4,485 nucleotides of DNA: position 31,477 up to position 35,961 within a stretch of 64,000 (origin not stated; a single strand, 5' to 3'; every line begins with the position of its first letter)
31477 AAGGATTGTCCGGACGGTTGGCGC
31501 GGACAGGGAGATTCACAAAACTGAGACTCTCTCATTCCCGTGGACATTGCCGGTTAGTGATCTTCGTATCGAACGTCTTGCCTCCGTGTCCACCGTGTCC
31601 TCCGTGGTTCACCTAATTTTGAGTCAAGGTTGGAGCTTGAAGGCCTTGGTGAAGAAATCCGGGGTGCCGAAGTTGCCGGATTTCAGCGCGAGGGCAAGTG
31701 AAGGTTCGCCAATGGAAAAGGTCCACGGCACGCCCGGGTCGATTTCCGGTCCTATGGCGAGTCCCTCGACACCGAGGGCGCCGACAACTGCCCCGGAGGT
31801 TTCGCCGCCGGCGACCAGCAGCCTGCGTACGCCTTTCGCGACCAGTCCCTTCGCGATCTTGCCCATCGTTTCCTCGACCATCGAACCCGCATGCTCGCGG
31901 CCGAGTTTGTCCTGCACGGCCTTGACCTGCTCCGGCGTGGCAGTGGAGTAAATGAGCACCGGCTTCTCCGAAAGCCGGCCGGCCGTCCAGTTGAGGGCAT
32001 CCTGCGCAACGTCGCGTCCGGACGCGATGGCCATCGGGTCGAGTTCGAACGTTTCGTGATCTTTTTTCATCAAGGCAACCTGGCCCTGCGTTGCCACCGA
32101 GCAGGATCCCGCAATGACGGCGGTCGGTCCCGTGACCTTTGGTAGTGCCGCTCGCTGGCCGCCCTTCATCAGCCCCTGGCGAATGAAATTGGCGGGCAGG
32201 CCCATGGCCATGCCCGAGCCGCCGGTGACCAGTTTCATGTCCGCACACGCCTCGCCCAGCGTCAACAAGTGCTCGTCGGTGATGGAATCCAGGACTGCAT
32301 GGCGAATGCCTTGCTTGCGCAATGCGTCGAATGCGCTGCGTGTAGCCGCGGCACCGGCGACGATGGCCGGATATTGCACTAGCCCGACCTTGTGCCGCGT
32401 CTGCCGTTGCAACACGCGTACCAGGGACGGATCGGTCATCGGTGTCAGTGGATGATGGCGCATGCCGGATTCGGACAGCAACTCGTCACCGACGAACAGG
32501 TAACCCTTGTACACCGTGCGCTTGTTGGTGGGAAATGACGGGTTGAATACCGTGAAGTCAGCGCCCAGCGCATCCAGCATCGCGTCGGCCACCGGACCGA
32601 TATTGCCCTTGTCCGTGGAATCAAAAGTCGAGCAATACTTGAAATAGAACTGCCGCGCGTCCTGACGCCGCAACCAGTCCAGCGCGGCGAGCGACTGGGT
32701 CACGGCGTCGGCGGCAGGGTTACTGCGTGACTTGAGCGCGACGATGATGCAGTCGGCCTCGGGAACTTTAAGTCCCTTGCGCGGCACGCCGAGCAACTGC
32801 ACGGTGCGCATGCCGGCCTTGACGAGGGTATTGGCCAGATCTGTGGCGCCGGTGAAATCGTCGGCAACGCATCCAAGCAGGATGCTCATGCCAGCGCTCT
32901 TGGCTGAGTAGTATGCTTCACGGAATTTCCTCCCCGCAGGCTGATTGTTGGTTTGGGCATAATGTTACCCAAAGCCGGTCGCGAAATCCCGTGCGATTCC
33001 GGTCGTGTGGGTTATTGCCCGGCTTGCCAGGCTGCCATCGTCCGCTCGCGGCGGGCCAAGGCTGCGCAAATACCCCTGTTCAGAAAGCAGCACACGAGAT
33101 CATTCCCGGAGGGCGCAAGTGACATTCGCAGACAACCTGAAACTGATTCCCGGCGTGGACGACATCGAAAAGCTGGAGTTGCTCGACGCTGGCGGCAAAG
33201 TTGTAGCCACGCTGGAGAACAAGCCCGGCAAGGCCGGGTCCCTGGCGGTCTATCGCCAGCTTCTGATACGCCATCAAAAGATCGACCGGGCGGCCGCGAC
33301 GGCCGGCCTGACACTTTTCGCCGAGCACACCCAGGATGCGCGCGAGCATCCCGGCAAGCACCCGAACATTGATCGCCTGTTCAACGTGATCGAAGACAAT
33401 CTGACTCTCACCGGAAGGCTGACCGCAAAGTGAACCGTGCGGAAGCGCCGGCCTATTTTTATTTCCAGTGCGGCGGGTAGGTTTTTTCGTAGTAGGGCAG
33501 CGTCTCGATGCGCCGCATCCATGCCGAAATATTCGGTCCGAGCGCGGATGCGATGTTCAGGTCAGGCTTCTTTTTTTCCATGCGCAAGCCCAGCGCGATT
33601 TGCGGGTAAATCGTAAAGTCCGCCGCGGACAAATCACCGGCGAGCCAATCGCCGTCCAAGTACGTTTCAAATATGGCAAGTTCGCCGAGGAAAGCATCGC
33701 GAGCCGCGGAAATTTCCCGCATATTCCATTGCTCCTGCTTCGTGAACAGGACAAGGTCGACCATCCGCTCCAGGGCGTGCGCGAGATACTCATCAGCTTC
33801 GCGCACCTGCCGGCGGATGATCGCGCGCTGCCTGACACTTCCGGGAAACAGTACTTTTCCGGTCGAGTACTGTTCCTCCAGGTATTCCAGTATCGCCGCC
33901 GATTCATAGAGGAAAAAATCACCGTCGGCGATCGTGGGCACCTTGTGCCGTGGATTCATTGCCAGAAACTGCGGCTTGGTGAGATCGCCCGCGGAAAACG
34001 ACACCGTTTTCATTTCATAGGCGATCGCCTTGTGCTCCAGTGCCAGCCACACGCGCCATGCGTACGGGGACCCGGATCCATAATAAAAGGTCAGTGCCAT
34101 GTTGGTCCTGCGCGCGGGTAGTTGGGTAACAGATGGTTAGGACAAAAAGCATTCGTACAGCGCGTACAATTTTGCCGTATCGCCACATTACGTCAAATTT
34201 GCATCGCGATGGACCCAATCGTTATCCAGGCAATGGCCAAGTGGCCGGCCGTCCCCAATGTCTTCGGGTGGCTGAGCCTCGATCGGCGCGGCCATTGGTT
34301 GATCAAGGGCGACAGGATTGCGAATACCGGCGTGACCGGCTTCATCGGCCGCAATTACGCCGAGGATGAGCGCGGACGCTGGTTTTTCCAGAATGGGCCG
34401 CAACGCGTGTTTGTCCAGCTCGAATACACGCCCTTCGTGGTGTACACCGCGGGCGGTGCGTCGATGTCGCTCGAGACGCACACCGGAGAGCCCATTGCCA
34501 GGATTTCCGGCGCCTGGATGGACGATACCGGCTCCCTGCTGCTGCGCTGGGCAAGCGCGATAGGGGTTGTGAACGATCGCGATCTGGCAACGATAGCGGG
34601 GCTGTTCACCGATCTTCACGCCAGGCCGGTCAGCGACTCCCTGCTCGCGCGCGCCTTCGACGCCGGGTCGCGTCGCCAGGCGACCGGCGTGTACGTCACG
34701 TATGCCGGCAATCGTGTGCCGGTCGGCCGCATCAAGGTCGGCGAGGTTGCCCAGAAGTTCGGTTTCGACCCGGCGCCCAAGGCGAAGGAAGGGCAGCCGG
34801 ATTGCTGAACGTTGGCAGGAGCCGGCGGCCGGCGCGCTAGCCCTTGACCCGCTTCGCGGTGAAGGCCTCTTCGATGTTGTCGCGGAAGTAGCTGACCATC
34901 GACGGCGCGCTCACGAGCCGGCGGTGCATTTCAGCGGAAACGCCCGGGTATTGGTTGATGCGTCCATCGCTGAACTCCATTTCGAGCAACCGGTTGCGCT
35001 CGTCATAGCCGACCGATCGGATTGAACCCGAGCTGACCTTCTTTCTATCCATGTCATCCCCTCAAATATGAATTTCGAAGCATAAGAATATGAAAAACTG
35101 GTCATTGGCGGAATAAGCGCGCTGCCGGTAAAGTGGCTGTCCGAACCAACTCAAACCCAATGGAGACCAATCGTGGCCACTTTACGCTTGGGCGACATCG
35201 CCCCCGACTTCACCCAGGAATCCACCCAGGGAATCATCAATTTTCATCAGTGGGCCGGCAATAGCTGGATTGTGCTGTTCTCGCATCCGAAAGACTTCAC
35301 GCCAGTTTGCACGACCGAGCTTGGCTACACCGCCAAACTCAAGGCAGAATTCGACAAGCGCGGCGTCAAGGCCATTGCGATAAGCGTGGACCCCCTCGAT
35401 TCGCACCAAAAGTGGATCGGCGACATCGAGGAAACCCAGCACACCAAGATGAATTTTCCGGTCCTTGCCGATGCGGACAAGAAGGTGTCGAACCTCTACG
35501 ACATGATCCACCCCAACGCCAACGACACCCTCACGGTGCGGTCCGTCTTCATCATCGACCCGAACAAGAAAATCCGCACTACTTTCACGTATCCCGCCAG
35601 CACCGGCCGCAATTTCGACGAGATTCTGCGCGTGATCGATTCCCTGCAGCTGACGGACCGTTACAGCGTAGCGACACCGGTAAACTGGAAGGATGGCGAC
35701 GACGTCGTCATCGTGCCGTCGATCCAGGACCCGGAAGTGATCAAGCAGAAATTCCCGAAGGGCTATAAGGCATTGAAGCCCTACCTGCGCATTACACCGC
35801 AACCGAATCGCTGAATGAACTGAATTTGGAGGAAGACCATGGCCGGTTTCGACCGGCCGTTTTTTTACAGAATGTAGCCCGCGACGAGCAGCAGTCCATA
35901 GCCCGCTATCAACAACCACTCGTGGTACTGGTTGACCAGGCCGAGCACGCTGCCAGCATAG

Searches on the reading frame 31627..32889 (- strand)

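Call 6: search_protein_families(library=pfam, proteins=[window:31627-32889:-], max_evalue=0.01)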
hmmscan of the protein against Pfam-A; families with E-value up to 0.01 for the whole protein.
window:31627-32889:- (421 aa): 2 families
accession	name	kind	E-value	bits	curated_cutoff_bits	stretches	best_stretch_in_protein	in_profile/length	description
PF07005.16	SBD_N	-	7.5e-75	252.1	25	1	5-231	1-230/230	Sugar-binding N-terminal domain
PF17042.10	NBD_C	-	3.4e-44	151.7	28.3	1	257-413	1-168/168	Nucleotide-binding C-terminal domain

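Call 7: search_protein_families(library=ncbifam, proteins=[window:31627-32889:-], max_evalue=0.01)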
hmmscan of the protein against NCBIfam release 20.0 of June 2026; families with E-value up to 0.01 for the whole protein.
window:31627-32889:- (421 aa): 3 families
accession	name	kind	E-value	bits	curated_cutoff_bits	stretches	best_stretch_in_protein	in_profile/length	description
NF043035.1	OxoTetrKin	equivalog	1.2e-191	637.1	350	1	4-418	1-418/418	3-oxo-tetronate kinase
NF042436.1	OxoIsoapKin_OiaK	equivalog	5.4e-41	140.7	700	1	3-416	9-449/451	3-oxo-isoapionate kinase OiaK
NF047819.1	ThrnKinDtnkGamma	equivalog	6.1e-37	127.5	450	1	8-413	6-409/422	D-threonate kinase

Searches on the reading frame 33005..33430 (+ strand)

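Call 30: search_protein_families(library=pfam, proteins=[window:33005-33430:+], max_evalue=0.00001)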
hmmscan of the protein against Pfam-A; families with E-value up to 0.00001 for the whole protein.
window:33005-33430:+ (142 aa): 1 family
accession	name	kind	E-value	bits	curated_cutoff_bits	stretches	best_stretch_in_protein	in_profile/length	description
PF10084.14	DUF2322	-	2e-38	130.9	27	1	41-136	1-96/99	Uncharacterized protein conserved in bacteria (DUF2322)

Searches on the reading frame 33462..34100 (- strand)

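Call 30: search_protein_families(library=pfam, proteins=[window:33462-34100:-], max_evalue=0.00001)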
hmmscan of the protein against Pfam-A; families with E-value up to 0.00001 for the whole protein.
window:33462-34100:- (213 aa): 3 families
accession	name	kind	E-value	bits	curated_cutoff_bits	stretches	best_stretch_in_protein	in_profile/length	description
PF13409.12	GST_N_2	-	1.1e-19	71.2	25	1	11-77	2-70/70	Glutathione S-transferase, N-terminal domain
PF13417.12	GST_N_3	-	1.7e-18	67.2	22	1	9-79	5-72/75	Glutathione S-transferase, N-terminal domain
PF02798.26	GST_N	-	1.8e-15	57.4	20.9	1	1-75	1-75/76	Glutathione S-transferase, N-terminal domain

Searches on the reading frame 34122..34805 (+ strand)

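Call 30: search_protein_families(library=pfam, proteins=[window:34122-34805:+], max_evalue=0.00001)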
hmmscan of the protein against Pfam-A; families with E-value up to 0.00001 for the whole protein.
window:34122-34805:+ (228 aa): 1 family
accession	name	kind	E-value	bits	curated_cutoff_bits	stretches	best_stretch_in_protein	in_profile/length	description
PF11161.13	DUF2944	-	1.2e-53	182.2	32.2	1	30-219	1-184/185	Protein of unknown function (DUF2946)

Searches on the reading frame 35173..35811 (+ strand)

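Call 30: search_protein_families(library=pfam, proteins=[window:35173-35811:+], max_evalue=0.00001)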
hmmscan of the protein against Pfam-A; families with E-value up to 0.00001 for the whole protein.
window:35173-35811:+ (213 aa): 3 families
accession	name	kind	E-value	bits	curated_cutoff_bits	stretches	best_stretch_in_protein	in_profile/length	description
PF00578.27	AhpC-TSA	-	9.8e-33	113.2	26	1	7-135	2-122/124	AhpC/TSA family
PF08534.16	Redoxin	-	3.2e-18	66.4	26.6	1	7-150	3-143/148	Redoxin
PF10417.14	1-cysPrx_C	-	1.4e-08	35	21.1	1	157-191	1-36/41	C-terminal domain of 1-Cys peroxiredoxin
